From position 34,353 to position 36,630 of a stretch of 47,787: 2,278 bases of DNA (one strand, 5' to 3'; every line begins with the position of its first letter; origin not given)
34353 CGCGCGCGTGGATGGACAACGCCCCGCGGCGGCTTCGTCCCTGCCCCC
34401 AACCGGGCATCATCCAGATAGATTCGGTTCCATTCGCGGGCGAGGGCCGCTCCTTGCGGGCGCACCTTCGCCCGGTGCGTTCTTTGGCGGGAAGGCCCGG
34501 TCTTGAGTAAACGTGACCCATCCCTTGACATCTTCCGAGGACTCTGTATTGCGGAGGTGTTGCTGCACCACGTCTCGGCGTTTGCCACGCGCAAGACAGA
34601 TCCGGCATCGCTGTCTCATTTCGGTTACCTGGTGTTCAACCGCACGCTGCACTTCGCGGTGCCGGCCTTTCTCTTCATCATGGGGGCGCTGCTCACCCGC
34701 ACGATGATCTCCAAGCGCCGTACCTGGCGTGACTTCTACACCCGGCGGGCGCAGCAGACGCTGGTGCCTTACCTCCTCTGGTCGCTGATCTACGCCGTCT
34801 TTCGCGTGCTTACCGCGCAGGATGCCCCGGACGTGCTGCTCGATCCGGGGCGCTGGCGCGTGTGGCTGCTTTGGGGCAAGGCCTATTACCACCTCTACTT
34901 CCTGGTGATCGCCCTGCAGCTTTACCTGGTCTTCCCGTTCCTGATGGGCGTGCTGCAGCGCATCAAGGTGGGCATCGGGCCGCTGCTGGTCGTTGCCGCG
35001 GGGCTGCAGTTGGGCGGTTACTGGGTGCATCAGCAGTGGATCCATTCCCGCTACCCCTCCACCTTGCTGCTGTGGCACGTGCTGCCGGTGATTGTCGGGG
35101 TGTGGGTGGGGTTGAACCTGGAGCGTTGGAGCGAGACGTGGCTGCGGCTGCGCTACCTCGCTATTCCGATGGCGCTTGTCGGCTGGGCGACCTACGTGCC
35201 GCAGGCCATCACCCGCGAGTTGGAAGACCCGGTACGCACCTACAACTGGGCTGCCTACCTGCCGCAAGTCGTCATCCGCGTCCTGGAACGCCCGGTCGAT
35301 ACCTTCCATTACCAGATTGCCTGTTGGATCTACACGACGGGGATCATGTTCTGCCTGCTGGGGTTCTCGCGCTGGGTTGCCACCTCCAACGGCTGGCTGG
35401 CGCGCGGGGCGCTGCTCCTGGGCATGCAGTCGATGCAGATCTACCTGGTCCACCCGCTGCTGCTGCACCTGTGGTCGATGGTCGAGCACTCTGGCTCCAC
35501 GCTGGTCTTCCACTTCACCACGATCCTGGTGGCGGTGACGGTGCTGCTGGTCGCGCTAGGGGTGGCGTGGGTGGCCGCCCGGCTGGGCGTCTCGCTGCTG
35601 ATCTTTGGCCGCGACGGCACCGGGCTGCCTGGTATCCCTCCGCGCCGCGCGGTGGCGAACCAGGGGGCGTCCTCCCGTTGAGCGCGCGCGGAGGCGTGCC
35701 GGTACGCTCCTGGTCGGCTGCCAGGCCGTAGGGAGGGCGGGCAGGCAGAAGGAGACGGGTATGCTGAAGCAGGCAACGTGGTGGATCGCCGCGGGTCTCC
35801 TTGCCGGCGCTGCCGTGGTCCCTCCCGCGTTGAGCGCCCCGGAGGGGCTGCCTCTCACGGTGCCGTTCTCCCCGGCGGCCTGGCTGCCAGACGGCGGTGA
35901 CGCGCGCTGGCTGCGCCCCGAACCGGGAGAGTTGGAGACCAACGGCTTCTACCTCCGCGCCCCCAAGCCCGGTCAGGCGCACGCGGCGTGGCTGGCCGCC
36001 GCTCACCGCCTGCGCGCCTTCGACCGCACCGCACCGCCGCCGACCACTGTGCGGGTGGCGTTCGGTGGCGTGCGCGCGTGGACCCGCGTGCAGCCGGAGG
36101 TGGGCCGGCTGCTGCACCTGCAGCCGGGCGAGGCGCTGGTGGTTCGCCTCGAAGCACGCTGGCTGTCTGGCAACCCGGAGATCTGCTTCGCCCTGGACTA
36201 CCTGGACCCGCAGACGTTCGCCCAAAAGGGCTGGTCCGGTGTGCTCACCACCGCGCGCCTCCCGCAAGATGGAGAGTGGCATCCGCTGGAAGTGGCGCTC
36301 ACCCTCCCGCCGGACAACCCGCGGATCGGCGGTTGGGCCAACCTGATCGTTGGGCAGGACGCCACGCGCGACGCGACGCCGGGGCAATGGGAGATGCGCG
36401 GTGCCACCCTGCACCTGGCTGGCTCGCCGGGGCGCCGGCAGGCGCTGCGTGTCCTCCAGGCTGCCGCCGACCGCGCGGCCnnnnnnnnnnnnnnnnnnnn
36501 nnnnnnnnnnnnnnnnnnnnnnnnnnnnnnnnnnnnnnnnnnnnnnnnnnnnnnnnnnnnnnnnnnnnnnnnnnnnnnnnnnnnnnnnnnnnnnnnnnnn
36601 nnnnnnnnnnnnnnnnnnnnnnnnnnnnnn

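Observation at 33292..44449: Seven-gene same-strand locus combining non-catalytic FGE-sulfatase-like domains, HEAT-repeat proteins, an O-acyltransferase and secreted CBM/GH-like enzymes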

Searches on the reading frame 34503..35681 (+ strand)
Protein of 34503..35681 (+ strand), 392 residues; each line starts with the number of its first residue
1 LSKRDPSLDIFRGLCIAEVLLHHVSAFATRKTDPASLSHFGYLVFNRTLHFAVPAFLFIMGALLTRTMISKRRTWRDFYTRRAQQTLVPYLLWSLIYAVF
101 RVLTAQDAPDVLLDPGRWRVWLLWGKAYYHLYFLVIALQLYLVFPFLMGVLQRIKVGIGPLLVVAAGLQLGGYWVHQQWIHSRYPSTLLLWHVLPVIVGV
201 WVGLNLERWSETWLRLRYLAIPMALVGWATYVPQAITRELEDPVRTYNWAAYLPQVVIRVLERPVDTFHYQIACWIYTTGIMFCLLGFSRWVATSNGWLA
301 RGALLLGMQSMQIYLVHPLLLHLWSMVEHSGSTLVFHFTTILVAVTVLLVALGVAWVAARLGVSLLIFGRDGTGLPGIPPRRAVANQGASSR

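Call 5: search_protein_families(library=pfam, proteins=[window:34503-35681:+], max_evalue=0.01)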
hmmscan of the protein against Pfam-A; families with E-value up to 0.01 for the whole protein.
window:34503-35681:+ (392 aa): 1 family
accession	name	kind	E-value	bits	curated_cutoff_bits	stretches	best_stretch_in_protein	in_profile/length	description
PF01757.29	Acyl_transf_3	-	1e-33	117.2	31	1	6-359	2-325/326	Acyltransferase domain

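Call 7: search_protein_families(library=ncbifam, proteins=[window:34503-35681:+], max_evalue=0.01)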
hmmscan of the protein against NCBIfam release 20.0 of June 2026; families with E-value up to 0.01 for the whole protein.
window:34503-35681:+ (392 aa): 0 families

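Call 52: find_homologous_proteins(query=window:34503-35678:+, max_evalue=1e-10)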
Query window:34503-35678:+ (392 aa): 28 proteins with E <= 1e-10 among 8000 candidates.
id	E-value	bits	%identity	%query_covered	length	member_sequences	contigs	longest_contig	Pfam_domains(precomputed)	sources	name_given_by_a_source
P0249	5.6e-247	838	100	95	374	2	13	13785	PF01757.29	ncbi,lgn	-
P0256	2.4e-122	427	54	96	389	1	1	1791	PF01757.29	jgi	jgi:peptidoglycan/LPS O-acetylase OafA/YrhL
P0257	1.8e-118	414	55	94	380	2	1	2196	PF01757.29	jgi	jgi:peptidoglycan/LPS O-acetylase OafA/YrhL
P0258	3.3e-118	413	54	94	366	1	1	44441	PF01757.29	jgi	jgi:peptidoglycan/LPS O-acetylase OafA/YrhL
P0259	7.8e-118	412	56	94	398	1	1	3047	PF01757.29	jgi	jgi:surface polysaccharide O-acyltransferase-like enzyme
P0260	1.5e-117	411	54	97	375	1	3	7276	PF01757.29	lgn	-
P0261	8.1e-117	409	54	94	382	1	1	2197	PF01757.29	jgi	-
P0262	4.3e-116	406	54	94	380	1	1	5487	PF01757.29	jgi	jgi:peptidoglycan/LPS O-acetylase OafA/YrhL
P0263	2.6e-112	394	53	94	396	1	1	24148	PF01757.29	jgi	jgi:peptidoglycan/LPS O-acetylase OafA/YrhL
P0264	5.1e-109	383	49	97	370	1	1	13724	PF01757.29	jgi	jgi:peptidoglycan/LPS O-acetylase OafA/YrhL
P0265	7.8e-107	376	48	97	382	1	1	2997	PF01757.29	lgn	-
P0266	1.2e-104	369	48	97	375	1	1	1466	PF01757.29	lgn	-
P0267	2.2e-99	351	49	97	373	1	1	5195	PF01757.29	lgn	-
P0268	2.9e-99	351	48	100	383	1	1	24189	PF01757.29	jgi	jgi:peptidoglycan/LPS O-acetylase OafA/YrhL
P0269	2.7e-96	341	46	94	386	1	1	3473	PF01757.29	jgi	jgi:peptidoglycan/LPS O-acetylase OafA/YrhL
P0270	8.4e-94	333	46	94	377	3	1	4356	PF01757.29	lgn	-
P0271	2.0e-89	319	46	95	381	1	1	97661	PF01757.29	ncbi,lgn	ncbi:MAG: acyltransferase [Armatimonadota bacterium]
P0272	3.6e-84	301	44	97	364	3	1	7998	PF01757.29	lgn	-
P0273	9.1e-63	231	42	82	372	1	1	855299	PF01757.29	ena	-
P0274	1.5e-60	223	36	94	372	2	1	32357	PF01757.29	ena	-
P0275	4.8e-48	182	37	94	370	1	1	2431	PF01757.29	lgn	-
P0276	4.5e-41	159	33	94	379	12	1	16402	PF01757.29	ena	-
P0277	1.0e-40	158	37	82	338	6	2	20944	PF01757.29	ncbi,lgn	-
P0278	1.4e-38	151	30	96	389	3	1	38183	PF01757.29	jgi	jgi:peptidoglycan/LPS O-acetylase OafA/YrhL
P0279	2.0e-34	137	35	93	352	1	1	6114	PF01757.29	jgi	jgi:peptidoglycan/LPS O-acetylase OafA/YrhL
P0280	9.7e-33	132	35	94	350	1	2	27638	PF01757.29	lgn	-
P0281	4.8e-22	97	30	82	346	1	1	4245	PF01757.29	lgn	-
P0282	1.6e-16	78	28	85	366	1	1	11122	PF01757.29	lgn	-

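Call 53: find_encoding_contigs(protein=P0271, flank=7000, max_places=1)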
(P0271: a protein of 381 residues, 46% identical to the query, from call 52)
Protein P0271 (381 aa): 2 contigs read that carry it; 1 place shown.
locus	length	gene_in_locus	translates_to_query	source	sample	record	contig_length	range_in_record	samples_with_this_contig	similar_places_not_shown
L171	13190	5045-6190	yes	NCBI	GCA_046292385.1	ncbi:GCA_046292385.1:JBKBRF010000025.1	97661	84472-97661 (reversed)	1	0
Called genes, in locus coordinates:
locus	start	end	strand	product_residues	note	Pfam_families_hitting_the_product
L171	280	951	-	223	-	PF00072:Response_reg, PF00196:GerE, PF08281:Sigma70_r4_2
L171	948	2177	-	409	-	PF01590:GAF, PF13185:GAF_2, PF13492:GAF_3, PF07730:HisKA_3, PF13581:HATPase_c_2, PF02518:HATPase_c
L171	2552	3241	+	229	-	PF13620:CarboxypepD_reg (weak)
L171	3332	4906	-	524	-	-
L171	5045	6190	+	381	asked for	PF01757:Acyl_transf_3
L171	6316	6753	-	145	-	-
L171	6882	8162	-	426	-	PF00083:Sugar_tr, PF06609:TRI12 (weak), PF12832:MFS_1_like (weak), PF07690:MFS_1, PF13347:MFS_2, PF07690:MFS_1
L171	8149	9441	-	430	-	PF05977:MFS_3, PF07690:MFS_1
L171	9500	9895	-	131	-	PF00072:Response_reg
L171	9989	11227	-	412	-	PF13458:Peripla_BP_6, PF01094:ANF_receptor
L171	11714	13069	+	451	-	PF09861:Lar_N, PF04015:DUF362 (weak)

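Call 54: find_encoding_contigs(protein=P0273, flank=7000, max_places=1)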
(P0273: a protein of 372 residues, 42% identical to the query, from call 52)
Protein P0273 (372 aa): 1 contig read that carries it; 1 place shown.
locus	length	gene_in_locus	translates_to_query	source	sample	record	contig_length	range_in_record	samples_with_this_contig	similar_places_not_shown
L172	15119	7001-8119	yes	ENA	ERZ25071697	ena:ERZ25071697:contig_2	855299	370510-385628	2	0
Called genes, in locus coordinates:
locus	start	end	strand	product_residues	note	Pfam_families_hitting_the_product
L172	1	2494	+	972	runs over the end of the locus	PF01339:CheB_methylest, PF03705:CheR_N, PF01739:CheR, PF13188:PAS_8 (faint), PF13426:PAS_9 (faint), PF13596:PAS_10, PF00989:PAS (weak), PF08448:PAS_4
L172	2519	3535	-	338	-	PF01339:CheB_methylest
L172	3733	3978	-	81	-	PF11213:DUF3006 (weak)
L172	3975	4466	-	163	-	PF01467:CTP_transf_like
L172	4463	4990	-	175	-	PF03602:Cons_hypoth95, PF02086:MethyltransfD12 (faint), PF05175:MTS, PF13649:Methyltransf_25 (weak)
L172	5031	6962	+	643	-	PF00930:DPPIV_N (faint), PF26550:Tricorn_2nd (faint), PF07676:PD40, PF26549:Tricorn_N, PF12146:Hydrolase_4 (faint), PF02129:Peptidase_S15 (faint), PF20434:BD-FAE (weak), PF00326:Peptidase_S9, +1 more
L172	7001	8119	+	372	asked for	PF01757:Acyl_transf_3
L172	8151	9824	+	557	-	PF02660:G3P_acyltransf, PF01488:Shikimate_DH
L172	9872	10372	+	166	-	PF00156:Pribosyltran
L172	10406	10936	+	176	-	-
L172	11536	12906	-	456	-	PF01565:FAD_binding_4, PF02913:FAD-oxidase_C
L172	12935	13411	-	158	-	-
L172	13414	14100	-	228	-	PF20260:PUA_4, PF04452:Methyltrans_RNA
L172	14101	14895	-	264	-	PF06325:PrmA, PF05175:MTS (weak), PF13847:Methyltransf_31, PF08241:Methyltransf_11 (weak), PF13649:Methyltransf_25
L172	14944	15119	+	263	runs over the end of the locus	PF03807:F420_oxidored (weak), PF14748:P5CR_dimer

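Call 55: find_encoding_contigs(protein=P0274, flank=7000, max_places=1)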
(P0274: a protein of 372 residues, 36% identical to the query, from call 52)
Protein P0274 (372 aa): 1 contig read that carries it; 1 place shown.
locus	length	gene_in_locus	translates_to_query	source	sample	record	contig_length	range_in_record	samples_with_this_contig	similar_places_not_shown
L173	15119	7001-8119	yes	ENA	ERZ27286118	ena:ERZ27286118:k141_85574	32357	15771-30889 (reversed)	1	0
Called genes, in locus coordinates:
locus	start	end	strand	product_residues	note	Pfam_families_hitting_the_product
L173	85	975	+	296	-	PF01430:HSP33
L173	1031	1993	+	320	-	PF01479:S4, PF00849:PseudoU_synth_2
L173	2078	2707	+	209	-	PF00081:Sod_Fe_N, PF02777:Sod_Fe_C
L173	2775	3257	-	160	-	PF01467:CTP_transf_like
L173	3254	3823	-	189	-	PF03602:Cons_hypoth95, PF02086:MethyltransfD12 (faint), PF05175:MTS, PF13649:Methyltransf_25 (weak)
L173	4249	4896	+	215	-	PF12804:NTP_transf_3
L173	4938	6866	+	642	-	PF26550:Tricorn_2nd (weak), PF07676:PD40, PF26549:Tricorn_N, PF02129:Peptidase_S15 (faint), PF00561:Abhydrolase_1 (faint), PF12146:Hydrolase_4 (faint), PF20434:BD-FAE (weak), PF00326:Peptidase_S9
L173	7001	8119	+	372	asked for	PF01757:Acyl_transf_3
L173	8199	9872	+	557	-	PF02660:G3P_acyltransf, PF01488:Shikimate_DH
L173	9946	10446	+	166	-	PF00156:Pribosyltran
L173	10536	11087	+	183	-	PF00156:Pribosyltran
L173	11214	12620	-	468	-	PF01565:FAD_binding_4, PF02913:FAD-oxidase_C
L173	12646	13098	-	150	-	-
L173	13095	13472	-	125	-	-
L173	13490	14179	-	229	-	PF20260:PUA_4, PF04452:Methyltrans_RNA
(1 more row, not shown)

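Call 56: find_encoding_contigs(protein=P0263, flank=8000, max_places=1)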
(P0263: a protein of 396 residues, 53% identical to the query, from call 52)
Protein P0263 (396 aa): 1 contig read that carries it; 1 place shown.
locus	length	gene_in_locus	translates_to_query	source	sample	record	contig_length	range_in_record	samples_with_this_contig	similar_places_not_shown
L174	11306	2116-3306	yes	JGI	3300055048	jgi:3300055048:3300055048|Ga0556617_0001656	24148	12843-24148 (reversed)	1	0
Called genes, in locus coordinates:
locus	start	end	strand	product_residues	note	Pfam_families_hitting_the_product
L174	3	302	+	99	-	?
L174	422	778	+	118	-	PF04255:DUF433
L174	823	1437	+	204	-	PF01965:DJ-1_PfpI, PF18011:Catalase_C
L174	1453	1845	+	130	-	PF01161:PBP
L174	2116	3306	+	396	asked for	PF01757:Acyl_transf_3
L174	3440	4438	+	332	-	PF00389:2-Hacid_dh, PF02826:2-Hacid_dh_C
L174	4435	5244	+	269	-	-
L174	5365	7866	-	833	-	-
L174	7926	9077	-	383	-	PF01232:Mannitol_dh, PF08125:Mannitol_dh_C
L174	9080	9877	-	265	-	PF00899:ThiF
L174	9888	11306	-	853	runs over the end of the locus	PF00488:MutS_V, PF20297:MSSS, PF01713:Smr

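Call 71: search_protein_families(library=padloc, proteins=[window:34503-35681:+], max_evalue=0.001)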
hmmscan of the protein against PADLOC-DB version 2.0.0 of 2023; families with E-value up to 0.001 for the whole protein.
window:34503-35681:+ (392 aa): 0 families

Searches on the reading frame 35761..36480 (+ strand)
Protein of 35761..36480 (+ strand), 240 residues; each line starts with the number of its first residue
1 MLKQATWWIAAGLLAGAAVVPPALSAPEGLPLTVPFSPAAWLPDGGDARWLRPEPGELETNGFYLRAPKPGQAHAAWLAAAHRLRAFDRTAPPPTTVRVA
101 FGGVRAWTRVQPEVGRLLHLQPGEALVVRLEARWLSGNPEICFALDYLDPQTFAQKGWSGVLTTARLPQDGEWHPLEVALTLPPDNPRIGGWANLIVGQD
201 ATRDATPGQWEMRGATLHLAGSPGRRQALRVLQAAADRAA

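Call 35: search_protein_families(library=pfam, proteins=[window:35761-36480:+], max_evalue=0.1)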
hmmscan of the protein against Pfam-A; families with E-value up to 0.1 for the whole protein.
window:35761-36480:+ (240 aa): 0 families
